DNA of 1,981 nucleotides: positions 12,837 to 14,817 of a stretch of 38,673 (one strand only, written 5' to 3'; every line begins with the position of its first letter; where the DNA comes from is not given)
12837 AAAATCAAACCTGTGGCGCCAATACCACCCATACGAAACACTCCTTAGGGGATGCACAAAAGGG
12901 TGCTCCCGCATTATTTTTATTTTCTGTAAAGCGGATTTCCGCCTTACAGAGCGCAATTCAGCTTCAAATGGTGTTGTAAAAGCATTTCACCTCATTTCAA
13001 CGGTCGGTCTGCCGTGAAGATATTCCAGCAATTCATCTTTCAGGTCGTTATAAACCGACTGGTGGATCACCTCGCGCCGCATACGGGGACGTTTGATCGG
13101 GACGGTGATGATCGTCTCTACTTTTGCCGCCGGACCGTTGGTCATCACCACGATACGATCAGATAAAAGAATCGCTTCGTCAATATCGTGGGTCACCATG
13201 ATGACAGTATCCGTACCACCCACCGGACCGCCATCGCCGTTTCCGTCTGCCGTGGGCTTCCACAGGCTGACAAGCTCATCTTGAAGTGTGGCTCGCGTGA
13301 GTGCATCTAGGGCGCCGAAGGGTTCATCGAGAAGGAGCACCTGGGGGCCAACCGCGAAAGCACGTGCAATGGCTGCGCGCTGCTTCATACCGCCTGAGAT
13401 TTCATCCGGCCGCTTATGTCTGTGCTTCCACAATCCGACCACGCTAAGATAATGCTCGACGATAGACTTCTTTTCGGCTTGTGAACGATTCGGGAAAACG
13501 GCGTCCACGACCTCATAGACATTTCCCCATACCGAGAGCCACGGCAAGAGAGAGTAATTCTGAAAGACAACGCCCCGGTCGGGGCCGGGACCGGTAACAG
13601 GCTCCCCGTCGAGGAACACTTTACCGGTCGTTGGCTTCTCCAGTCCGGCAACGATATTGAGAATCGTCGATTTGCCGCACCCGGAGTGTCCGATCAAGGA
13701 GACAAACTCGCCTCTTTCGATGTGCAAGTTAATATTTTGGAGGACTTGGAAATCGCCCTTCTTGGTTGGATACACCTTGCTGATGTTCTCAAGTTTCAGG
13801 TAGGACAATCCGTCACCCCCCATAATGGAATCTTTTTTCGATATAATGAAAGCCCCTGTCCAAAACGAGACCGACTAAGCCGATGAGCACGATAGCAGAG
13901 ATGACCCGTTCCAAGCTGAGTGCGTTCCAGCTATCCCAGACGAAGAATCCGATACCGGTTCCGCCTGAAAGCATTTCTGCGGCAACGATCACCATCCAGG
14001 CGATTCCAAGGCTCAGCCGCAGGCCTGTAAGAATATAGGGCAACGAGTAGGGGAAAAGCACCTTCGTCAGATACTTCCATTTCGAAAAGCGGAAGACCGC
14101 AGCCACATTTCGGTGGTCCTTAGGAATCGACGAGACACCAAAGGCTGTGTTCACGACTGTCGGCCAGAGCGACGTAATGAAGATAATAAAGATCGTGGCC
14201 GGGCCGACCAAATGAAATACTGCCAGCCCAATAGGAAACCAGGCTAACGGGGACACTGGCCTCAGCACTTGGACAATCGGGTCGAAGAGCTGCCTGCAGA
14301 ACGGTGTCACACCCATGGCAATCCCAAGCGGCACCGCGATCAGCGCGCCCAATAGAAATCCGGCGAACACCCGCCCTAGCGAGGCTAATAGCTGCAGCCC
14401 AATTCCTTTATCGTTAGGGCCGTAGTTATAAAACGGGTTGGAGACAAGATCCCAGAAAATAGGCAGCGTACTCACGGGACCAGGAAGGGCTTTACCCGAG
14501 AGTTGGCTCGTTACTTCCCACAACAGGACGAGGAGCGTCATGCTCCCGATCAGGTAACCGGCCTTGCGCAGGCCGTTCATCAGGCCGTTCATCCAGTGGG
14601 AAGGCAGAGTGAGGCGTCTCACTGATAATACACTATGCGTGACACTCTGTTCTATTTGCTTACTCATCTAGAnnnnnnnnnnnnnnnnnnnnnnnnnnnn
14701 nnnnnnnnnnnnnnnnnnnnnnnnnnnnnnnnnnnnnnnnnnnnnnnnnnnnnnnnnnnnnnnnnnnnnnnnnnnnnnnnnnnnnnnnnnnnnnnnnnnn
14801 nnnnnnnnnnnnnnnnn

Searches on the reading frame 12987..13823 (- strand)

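Call 6: search_protein_families(library=pfam, proteins=[window:12987-13823:-])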
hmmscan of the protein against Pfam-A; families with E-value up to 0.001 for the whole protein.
window:12987-13823:- (278 aa): 3 families
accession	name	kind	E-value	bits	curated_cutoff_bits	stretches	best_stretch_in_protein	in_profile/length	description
PF00005.33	ABC_tran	-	2.7e-33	115.9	25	1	28-169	1-136/137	ABC transporter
PF03193.22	RsgA_GTPase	-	0.00012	22.3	30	1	16-69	85-137/174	RsgA GTPase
PF09818.15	ABC_ATPase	-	0.00089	18.8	23.2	0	141-236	157-255/283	P-loop domain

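Call 11: search_protein_families(library=ncbifam, proteins=[window:12987-13823:-])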
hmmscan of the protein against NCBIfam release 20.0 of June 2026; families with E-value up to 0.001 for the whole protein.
window:12987-13823:- (278 aa): 185 families (the best 25 are shown)
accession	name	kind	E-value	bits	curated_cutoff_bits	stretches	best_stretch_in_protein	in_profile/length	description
TIGR01184.1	ntrCD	subfamily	3.3e-97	324.6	291.8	1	28-269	1-230/230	nitrate ABC transporter ATP-binding protein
NF040729.1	ABC_ATP_SaoA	equivalog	1.6e-68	230.8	360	1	9-269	2-243/248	ABC transporter ATP-binding protein SaoA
TIGR03265.1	PhnT2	equivalog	1.1e-57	195.9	457.7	1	8-237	4-218/353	putative 2-aminoethylphosphonate ABC transporter ATP-binding protein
NF008421.0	PRK11248.1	equivalog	3.4e-56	190.6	357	1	13-238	3-213/255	taurine ABC transporter ATP-binding subunit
TIGR00968.1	3a0106s01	subfamily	1.2e-50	172.2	342.75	1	11-237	3-214/237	sulfate ABC transporter ATP-binding protein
NF006987.0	PRK09452.1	equivalog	1.3e-50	172.2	482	1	9-235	18-229/378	spermidine/putrescine ABC transporter ATP-binding protein PotA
NF043075.1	MMSYN1_0197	equivalog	2.8e-50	171.2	550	1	9-236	3-215/341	spermidine/putrescine ABC transporter ATP-binding protein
TIGR01186.1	proV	subfamily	1e-48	166.3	326.6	1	23-237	4-213/363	betaine/proline/choline family ABC transporter ATP-binding protein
NF008420.0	PRK11247.1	equivalog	1e-48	165.8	395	1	9-251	13-228/257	aliphatic sulfonates ABC transporter ATP-binding protein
NF008513.0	PRK11432.1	equivalog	2.4e-46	158.3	496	1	8-233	6-216/351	ferric ABC transporter ATP-binding protein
NF008653.0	PRK11650.1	subfamily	3.7e-46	157.8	432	1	8-241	3-222/357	sn-glycerol-3-phosphate ABC transporter ATP-binding protein UgpC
TIGR01187.1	potA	subfamily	1.7e-45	155.5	355.6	1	43-237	1-184/325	polyamine ABC transporter ATP-binding protein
TIGR03258.1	PhnT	equivalog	3e-45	154.8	499.15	1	10-234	10-220/359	2-aminoethylphosphonate ABC transport system ATP-binding subunit PhnT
TIGR03415.1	ABC_choXWV_ATP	equivalog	1.7e-44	152.4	483.75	2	85-236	110-247/382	choline ABC transporter ATP-binding protein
NF008105.0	PRK10851.1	equivalog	6.2e-44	150.2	502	1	10-241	4-224/362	sulfate/thiosulfate ABC transporter ATP-binding protein CysA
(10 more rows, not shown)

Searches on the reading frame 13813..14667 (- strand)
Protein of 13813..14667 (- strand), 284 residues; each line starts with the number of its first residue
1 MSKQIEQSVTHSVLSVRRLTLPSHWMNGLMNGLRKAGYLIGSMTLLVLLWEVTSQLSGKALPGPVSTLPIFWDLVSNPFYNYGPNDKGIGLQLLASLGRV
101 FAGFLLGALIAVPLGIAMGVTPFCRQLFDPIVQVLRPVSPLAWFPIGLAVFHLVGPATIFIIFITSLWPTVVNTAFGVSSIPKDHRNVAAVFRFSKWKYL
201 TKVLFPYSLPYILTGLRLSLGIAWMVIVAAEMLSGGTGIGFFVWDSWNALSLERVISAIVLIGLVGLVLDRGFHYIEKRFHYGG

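Call 6: search_protein_families(library=pfam, proteins=[window:13813-14667:-])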
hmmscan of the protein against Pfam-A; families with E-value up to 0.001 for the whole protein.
window:13813-14667:- (284 aa): 1 family
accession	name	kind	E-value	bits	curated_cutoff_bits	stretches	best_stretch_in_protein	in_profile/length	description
PF00528.27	BPD_transp_1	-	1.3e-23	84.1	26.4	1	111-280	1-182/184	Binding-protein-dependent transport system inner membrane component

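Call 11: search_protein_families(library=ncbifam, proteins=[window:13813-14667:-])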
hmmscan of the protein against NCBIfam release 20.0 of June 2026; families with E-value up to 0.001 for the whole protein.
window:13813-14667:- (284 aa): 8 families
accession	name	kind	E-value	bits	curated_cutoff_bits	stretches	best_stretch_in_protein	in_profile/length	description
TIGR01183.1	ntrB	equivalog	1.5e-71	240.2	209.05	1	77-274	3-200/202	nitrate ABC transporter permease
NF040733.1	ABC_perm_U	equivalog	1.3e-40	139.5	295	1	38-279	10-244/251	ABC transporter permease subunit SaoP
NF007545.0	PRK10160.1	equivalog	6.6e-35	120.9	342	1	44-280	33-267/275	taurine ABC transporter permease TauC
NF008470.0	PRK11365.1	equivalog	4.9e-26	91.7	347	1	46-278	21-247/263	aliphatic sulfonate ABC transporter permease SsuC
TIGR03416.1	ABC_choXWV_perm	equivalog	6.3e-15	55.4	363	1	92-271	87-265/267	choline ABC transporter permease subunit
NF008196.0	PRK10952.1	equivalog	4.7e-09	35.5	439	1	93-271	146-323/356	glycine betaine/L-proline ABC transporter permease ProW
TIGR02141.1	modB_ABC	equivalog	9.8e-05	22.1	182.6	1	158-219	83-144/208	molybdate ABC transporter permease subunit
TIGR00974.1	3a0107s02c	equivalog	0.00013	21.2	193.45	1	87-221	50-195/272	phosphate ABC transporter permease PstA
